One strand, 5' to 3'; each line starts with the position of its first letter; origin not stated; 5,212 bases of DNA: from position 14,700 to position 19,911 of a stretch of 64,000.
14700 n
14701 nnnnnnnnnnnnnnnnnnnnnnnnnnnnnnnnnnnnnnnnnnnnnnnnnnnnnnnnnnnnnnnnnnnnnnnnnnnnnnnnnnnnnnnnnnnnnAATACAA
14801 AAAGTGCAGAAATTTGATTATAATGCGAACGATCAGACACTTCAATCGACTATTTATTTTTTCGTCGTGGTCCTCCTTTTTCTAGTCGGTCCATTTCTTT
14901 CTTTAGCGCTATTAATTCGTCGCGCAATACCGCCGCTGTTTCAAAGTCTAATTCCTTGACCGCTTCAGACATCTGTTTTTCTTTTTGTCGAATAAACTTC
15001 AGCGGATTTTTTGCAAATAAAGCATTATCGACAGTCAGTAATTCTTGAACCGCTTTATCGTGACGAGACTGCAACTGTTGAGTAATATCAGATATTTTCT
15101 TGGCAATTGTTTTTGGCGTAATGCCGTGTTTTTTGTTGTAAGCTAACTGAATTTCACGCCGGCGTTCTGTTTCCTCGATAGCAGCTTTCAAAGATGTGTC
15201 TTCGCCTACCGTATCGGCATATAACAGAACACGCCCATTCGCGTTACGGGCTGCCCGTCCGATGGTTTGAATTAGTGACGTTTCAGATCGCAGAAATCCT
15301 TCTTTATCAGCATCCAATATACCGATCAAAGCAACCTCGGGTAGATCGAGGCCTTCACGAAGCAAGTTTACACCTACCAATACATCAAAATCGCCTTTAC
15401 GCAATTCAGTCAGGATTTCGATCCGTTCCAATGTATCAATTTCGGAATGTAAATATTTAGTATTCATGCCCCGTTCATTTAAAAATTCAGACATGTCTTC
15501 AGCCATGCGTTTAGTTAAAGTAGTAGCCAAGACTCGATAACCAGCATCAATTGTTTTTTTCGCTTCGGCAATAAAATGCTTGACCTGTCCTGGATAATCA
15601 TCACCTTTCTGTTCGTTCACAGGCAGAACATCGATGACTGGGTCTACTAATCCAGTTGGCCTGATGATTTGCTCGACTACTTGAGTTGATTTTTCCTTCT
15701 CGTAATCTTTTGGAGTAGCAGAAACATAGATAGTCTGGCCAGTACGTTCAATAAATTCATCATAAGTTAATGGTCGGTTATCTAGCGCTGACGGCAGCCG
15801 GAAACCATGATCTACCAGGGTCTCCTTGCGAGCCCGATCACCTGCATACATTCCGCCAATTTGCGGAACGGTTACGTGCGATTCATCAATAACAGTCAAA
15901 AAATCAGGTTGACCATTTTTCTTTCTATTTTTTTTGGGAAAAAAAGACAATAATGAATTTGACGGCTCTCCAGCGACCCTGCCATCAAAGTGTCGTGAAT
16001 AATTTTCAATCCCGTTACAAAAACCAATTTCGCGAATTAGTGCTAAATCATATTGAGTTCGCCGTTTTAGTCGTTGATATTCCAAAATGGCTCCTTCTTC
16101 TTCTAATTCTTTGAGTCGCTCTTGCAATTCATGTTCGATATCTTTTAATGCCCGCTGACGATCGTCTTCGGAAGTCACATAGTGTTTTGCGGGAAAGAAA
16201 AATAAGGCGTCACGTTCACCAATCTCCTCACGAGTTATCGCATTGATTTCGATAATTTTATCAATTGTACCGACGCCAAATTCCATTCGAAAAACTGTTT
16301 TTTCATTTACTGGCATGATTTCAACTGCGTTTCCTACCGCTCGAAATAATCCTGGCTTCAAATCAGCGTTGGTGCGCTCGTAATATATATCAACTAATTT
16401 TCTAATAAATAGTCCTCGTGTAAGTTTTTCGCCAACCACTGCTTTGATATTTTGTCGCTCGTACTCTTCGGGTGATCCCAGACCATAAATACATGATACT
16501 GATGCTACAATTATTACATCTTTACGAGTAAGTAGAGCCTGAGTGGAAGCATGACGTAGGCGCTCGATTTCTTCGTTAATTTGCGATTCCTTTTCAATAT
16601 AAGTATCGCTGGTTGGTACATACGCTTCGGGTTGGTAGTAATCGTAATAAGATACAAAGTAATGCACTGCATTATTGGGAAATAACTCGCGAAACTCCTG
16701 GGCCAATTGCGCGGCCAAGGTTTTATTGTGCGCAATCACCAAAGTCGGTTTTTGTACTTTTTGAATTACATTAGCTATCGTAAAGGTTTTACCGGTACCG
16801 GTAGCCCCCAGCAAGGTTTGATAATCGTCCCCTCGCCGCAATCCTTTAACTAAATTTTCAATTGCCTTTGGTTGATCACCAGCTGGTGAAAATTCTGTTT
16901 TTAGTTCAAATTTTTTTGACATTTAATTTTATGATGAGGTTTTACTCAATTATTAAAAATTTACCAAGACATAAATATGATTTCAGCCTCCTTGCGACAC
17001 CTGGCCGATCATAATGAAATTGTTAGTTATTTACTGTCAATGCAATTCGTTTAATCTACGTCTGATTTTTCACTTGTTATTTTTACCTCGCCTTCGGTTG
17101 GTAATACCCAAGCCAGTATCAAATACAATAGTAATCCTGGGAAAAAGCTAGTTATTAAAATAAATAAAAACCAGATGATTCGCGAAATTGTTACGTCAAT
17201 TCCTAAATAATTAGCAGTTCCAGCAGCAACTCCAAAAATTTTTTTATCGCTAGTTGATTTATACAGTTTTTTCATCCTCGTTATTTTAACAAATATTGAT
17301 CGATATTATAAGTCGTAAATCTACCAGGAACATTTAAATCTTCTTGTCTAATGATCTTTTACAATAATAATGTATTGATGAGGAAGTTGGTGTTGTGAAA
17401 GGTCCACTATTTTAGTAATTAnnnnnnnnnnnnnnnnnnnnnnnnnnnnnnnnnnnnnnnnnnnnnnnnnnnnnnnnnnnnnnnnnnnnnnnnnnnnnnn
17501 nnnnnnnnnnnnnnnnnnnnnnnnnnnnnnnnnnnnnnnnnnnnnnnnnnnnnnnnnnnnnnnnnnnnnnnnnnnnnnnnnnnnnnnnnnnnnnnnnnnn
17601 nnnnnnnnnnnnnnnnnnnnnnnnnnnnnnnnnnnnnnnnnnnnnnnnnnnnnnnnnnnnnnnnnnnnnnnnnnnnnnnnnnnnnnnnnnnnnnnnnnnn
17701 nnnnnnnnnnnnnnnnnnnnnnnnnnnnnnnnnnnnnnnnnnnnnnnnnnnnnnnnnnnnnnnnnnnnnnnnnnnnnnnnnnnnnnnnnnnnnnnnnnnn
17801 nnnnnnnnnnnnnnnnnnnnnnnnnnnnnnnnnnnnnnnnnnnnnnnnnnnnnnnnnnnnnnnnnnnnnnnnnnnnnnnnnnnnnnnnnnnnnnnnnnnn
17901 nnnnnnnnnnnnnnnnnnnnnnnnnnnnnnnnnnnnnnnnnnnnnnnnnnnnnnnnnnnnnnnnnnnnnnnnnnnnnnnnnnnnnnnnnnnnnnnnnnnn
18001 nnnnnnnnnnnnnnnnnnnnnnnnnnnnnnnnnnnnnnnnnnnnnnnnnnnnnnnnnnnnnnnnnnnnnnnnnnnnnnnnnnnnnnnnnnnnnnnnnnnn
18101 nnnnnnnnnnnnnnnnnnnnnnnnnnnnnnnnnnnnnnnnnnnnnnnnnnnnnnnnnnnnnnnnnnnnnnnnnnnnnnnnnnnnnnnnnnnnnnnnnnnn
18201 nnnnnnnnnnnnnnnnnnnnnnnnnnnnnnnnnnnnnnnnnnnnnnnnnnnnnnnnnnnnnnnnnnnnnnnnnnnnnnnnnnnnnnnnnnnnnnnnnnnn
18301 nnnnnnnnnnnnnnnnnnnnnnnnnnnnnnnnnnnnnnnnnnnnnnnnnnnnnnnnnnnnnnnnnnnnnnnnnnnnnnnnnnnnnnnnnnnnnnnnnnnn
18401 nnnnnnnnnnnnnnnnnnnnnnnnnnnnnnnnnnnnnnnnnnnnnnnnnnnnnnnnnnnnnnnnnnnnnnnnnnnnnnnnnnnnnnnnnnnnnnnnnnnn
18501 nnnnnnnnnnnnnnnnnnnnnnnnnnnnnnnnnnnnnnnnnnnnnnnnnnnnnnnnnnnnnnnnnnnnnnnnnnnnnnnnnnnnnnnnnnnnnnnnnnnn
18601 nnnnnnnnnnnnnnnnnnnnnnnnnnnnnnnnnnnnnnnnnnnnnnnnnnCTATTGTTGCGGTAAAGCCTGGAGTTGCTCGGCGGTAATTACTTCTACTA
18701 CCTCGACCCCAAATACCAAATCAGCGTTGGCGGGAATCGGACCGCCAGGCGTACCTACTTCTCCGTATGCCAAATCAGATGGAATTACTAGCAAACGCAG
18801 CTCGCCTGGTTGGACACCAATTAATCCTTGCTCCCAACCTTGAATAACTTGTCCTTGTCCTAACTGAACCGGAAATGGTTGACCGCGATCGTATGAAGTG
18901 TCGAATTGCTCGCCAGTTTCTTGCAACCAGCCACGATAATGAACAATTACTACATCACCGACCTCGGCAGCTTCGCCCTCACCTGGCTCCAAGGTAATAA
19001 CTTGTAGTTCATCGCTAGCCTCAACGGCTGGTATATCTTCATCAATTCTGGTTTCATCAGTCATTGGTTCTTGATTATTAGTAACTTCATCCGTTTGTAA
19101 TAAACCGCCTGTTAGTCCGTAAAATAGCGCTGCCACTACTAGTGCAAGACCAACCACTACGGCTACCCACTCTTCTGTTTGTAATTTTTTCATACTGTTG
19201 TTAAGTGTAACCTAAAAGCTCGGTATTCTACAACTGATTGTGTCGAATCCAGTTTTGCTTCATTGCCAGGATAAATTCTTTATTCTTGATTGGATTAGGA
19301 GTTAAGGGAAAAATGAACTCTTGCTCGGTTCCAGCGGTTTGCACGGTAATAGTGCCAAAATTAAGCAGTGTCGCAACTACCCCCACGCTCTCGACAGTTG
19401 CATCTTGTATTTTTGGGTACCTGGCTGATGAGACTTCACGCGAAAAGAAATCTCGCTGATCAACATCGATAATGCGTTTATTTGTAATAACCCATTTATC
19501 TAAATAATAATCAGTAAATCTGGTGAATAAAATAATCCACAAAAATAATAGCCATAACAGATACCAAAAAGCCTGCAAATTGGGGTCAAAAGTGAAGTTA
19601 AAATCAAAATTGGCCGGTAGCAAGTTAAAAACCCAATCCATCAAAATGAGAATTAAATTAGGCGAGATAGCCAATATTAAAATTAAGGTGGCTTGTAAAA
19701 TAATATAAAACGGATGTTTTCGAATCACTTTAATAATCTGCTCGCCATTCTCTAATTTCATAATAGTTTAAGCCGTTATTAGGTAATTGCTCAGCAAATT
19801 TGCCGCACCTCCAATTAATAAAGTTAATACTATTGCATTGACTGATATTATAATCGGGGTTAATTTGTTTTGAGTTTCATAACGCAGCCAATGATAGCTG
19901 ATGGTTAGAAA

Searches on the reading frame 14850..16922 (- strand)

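Call 27: search_protein_families(library=pfam, proteins=[window:14850-16922:-], max_evalue=0.001)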
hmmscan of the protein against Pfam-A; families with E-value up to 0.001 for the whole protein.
window:14850-16922:- (690 aa): 9 families
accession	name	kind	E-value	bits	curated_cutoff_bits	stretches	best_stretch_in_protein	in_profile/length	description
PF12344.14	UvrB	-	6.4e-19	68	27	1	567-610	1-42/43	Ultra-violet resistance protein B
PF00271.37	Helicase_C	-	3.5e-18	66.3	23.5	1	459-560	13-109/110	Helicase conserved C-terminal domain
PF17757.6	UvrB_inter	-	3.8e-18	65.8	22.9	1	162-248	4-91/91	UvrB interaction domain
PF04851.21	ResIII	-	1.5e-13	51.4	22.5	1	14-139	5-131/164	Type III restriction enzyme, res subunit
PF02151.25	UVR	-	7.4e-09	35.5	21.5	1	642-676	2-36/36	UvrB/uvrC motif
PF00270.35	DEAD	-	2.2e-06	27.9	26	1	17-87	4-77/167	DEAD/DEAH box helicase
PF13604.12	AAA_30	-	6.8e-06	26.4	27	0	17-78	6-67/191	AAA domain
PF13245.12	AAA_19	-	6.5e-05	23.6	25.1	0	36-92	15-74/134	AAA domain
PF13401.12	AAA_22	-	0.00037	21.2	27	0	36-138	9-89/130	AAA domain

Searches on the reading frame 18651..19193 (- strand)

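Call 27: search_protein_families(library=pfam, proteins=[window:18651-19193:-], max_evalue=0.001)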
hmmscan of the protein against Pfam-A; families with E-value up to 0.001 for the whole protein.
window:18651-19193:- (180 aa): 1 family
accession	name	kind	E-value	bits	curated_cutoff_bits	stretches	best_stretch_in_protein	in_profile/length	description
PF00254.34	FKBP_C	-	1.9e-30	105.4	21.1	1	74-166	3-94/94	FKBP-type peptidyl-prolyl cis-trans isomerase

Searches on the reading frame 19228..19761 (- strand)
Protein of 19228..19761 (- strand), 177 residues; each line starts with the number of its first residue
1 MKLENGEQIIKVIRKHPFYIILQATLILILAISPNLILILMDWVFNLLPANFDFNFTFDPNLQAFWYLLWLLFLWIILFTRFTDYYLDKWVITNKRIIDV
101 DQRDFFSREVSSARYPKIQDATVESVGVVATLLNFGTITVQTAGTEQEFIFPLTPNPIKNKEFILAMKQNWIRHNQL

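Call 27: search_protein_families(library=pfam, proteins=[window:19228-19761:-], max_evalue=0.001)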
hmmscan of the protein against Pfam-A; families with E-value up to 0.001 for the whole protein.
window:19228-19761:- (177 aa): 1 family
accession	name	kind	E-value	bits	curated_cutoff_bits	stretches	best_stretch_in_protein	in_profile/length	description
PF08000.17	bPH_1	-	6.9e-05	23.3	27.7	1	88-129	41-84/122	Bacterial PH domain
